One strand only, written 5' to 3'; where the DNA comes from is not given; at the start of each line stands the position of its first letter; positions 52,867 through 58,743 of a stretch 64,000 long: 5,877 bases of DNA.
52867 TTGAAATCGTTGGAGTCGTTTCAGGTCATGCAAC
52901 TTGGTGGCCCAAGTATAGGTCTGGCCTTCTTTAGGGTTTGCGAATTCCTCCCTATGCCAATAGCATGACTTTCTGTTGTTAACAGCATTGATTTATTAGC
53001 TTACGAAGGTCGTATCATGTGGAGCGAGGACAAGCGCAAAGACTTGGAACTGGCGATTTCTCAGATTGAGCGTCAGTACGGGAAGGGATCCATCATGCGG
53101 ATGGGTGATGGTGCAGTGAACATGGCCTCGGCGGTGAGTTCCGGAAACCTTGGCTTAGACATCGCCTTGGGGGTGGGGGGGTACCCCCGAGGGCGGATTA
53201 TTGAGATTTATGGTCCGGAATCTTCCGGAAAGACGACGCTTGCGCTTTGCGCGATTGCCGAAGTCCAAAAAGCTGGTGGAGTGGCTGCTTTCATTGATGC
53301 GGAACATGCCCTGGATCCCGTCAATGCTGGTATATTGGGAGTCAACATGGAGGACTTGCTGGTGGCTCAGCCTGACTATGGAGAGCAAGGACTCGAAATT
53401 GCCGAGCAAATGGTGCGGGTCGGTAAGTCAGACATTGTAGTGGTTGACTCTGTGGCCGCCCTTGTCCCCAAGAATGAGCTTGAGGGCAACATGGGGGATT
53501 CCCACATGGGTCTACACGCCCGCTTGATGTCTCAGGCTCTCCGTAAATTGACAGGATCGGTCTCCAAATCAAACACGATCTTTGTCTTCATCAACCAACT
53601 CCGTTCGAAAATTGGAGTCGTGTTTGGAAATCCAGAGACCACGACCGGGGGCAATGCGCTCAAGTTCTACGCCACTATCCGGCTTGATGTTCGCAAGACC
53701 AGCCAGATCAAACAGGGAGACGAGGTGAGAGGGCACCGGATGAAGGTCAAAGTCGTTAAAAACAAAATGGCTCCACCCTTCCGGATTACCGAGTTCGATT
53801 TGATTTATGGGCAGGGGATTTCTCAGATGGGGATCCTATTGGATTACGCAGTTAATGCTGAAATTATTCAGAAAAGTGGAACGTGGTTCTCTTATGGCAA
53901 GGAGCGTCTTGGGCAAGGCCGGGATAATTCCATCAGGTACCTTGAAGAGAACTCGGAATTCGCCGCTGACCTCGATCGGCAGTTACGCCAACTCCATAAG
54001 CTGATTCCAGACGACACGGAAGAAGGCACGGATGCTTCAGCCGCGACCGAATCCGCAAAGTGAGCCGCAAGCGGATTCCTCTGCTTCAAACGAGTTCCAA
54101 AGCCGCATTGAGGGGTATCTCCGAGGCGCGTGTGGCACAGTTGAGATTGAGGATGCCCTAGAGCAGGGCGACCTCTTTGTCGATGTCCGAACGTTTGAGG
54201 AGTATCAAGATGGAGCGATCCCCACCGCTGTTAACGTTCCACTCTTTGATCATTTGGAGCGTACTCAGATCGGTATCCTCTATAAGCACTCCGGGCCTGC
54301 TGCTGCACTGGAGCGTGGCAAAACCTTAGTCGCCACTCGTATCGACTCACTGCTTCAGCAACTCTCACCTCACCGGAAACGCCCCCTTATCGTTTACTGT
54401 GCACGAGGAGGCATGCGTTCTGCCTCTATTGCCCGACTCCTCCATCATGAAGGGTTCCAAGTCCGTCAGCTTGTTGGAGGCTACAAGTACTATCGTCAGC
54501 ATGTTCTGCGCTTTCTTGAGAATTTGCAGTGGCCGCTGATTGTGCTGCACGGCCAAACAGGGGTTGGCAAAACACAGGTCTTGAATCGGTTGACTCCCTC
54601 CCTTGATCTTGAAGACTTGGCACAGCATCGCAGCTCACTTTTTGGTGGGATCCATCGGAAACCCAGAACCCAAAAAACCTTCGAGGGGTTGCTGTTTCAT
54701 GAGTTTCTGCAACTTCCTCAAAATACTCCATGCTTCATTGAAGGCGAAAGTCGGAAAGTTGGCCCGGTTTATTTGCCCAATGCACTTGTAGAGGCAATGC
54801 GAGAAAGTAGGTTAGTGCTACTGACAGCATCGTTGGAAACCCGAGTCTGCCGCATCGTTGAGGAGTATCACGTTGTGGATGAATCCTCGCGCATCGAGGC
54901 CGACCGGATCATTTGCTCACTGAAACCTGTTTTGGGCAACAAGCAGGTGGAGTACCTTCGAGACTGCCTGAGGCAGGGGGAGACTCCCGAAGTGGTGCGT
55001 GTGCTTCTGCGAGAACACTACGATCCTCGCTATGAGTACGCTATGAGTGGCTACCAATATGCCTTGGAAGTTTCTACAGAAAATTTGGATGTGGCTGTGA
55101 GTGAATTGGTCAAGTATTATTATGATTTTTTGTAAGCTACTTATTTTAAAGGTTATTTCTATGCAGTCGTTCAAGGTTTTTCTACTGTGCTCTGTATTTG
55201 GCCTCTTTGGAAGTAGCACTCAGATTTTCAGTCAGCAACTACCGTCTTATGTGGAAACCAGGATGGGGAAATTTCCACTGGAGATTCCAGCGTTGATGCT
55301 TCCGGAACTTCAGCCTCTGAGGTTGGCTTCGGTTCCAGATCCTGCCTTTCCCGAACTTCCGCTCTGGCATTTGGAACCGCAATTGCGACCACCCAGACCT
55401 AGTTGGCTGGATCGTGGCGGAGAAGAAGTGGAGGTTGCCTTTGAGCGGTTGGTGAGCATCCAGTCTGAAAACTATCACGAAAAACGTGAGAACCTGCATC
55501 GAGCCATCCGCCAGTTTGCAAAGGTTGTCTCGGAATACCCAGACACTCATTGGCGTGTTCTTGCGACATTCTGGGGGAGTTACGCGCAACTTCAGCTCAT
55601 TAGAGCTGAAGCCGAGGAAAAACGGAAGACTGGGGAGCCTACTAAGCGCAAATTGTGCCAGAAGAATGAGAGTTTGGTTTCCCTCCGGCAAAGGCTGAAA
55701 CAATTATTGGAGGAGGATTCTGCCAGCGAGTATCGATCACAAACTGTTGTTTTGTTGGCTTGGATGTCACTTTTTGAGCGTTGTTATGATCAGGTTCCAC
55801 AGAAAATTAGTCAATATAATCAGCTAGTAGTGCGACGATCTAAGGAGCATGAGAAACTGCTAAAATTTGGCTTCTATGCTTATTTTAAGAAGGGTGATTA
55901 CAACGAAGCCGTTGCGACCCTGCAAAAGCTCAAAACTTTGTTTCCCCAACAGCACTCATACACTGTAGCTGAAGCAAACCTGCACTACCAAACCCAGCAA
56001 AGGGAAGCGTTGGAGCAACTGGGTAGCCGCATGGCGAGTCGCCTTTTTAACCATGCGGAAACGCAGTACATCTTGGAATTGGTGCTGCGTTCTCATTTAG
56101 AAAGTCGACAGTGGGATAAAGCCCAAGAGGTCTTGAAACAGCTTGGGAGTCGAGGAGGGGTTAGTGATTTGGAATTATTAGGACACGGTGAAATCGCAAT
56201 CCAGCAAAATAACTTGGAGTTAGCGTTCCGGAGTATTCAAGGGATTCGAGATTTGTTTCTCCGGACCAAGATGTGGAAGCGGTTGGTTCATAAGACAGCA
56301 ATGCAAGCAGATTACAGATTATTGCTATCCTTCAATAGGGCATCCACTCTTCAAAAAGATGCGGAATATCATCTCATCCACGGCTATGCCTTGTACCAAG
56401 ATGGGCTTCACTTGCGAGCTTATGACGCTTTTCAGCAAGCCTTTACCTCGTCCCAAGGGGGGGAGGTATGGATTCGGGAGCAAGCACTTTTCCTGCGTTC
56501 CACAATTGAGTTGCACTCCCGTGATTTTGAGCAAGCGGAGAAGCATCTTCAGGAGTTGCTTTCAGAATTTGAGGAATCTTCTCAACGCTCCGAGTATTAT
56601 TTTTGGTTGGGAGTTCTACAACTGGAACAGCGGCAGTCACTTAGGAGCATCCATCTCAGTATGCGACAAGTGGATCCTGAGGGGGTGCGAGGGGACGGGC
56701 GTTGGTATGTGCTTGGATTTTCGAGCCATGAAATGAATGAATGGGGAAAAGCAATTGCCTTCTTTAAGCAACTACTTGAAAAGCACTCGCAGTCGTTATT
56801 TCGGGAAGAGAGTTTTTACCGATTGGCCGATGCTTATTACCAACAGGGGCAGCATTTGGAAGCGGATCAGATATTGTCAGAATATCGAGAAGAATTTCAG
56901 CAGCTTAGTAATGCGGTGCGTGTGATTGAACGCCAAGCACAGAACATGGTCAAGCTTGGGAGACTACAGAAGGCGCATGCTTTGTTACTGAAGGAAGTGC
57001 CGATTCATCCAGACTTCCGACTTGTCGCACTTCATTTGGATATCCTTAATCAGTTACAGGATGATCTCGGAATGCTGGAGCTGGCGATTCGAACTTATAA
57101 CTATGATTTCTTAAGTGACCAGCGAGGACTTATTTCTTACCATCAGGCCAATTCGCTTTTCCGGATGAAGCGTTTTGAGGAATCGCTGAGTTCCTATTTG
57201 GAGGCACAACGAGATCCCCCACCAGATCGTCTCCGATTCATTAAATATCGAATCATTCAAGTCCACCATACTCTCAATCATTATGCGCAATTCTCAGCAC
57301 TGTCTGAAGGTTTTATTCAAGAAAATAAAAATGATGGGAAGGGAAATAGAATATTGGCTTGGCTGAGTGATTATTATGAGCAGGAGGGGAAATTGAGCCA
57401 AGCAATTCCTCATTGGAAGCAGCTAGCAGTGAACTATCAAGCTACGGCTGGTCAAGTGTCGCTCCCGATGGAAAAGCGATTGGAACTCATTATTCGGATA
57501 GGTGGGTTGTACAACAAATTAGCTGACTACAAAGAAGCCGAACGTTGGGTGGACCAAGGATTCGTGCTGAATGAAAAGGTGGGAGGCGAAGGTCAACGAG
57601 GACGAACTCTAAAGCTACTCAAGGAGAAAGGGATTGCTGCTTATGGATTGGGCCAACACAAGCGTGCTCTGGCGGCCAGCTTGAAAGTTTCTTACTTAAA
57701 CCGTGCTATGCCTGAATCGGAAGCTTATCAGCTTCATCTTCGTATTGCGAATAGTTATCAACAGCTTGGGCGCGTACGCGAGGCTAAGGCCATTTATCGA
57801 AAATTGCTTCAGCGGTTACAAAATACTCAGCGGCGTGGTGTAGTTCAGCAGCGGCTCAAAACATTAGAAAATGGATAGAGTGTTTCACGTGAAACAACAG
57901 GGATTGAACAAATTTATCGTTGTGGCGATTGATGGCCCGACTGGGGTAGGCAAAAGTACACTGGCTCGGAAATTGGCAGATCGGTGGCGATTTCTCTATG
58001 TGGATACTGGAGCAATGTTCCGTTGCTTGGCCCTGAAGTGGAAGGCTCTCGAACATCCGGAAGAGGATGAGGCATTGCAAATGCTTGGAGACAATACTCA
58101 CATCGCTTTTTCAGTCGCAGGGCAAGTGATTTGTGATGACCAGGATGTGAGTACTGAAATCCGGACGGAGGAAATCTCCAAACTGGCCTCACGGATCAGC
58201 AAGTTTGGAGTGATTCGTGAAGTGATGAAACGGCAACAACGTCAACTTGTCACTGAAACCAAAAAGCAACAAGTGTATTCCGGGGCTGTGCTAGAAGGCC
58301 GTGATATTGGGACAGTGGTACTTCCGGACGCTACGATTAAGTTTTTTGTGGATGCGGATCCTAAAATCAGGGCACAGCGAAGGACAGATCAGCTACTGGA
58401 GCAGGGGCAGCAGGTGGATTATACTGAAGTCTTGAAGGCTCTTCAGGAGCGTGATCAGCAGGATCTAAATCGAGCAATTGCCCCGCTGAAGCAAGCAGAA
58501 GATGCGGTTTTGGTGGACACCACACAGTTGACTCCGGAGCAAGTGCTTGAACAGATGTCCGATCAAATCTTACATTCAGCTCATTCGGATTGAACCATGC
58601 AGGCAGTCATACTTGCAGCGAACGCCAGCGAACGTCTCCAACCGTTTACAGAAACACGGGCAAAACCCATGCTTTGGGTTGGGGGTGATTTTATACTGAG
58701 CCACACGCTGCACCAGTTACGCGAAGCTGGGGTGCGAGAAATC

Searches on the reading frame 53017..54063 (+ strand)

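Call 35: search_protein_families(library=pfam, proteins=[window:53017-54063:+], max_evalue=0.0001)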
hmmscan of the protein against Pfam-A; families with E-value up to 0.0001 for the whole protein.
window:53017-54063:+ (348 aa): 4 families
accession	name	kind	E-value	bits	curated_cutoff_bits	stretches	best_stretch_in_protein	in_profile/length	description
PF00154.27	RecA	-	1.6e-129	431.4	27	1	8-269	1-262/262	recA bacterial DNA recombination protein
PF21096.2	RecA_C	-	1.4e-21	76.8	27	1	272-326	1-55/57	RecA C-terminal domain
PF08423.17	Rad51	-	1.1e-07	31.8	22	1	40-228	8-212/244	Rad51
PF06745.19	ATPase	-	2.6e-05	24.2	26.6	0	42-99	3-60/231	KaiC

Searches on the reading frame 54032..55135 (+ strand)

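Call 35: search_protein_families(library=pfam, proteins=[window:54032-55135:+], max_evalue=0.0001)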
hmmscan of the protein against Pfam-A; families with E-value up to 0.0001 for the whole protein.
window:54032-55135:+ (367 aa): 2 families
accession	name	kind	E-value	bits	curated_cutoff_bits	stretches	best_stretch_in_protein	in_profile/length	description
PF00581.25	Rhodanese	-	8.2e-14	52.3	22.2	1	38-155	4-100/102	Rhodanese-like domain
PF13401.12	AAA_22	-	2e-05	25.3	27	0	169-314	7-109/130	AAA domain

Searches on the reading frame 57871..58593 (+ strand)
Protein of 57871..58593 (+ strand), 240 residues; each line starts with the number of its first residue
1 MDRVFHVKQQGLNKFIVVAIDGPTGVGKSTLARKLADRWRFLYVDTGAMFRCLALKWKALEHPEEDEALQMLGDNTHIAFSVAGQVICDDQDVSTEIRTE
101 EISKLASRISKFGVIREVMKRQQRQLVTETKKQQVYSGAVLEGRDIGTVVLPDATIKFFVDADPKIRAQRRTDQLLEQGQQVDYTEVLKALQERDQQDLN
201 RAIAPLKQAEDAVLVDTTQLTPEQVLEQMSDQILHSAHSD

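Call 35: search_protein_families(library=pfam, proteins=[window:57871-58593:+], max_evalue=0.0001)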
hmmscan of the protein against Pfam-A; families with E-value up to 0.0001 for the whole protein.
window:57871-58593:+ (240 aa): 4 families
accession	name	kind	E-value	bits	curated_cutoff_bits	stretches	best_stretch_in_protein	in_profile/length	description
PF02224.24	Cytidylate_kin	-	3.4e-63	213.6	26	1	18-233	1-209/211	Cytidylate kinase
PF13207.12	AAA_17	-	2e-07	31.8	27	0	22-64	2-44/136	AAA domain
PF13189.12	Cytidylate_kin2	-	1.5e-06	29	28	1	17-197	1-149/176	Cytidylate kinase-like family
PF13238.12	AAA_18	-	2.5e-05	25.2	29.4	0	18-65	1-43/128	AAA domain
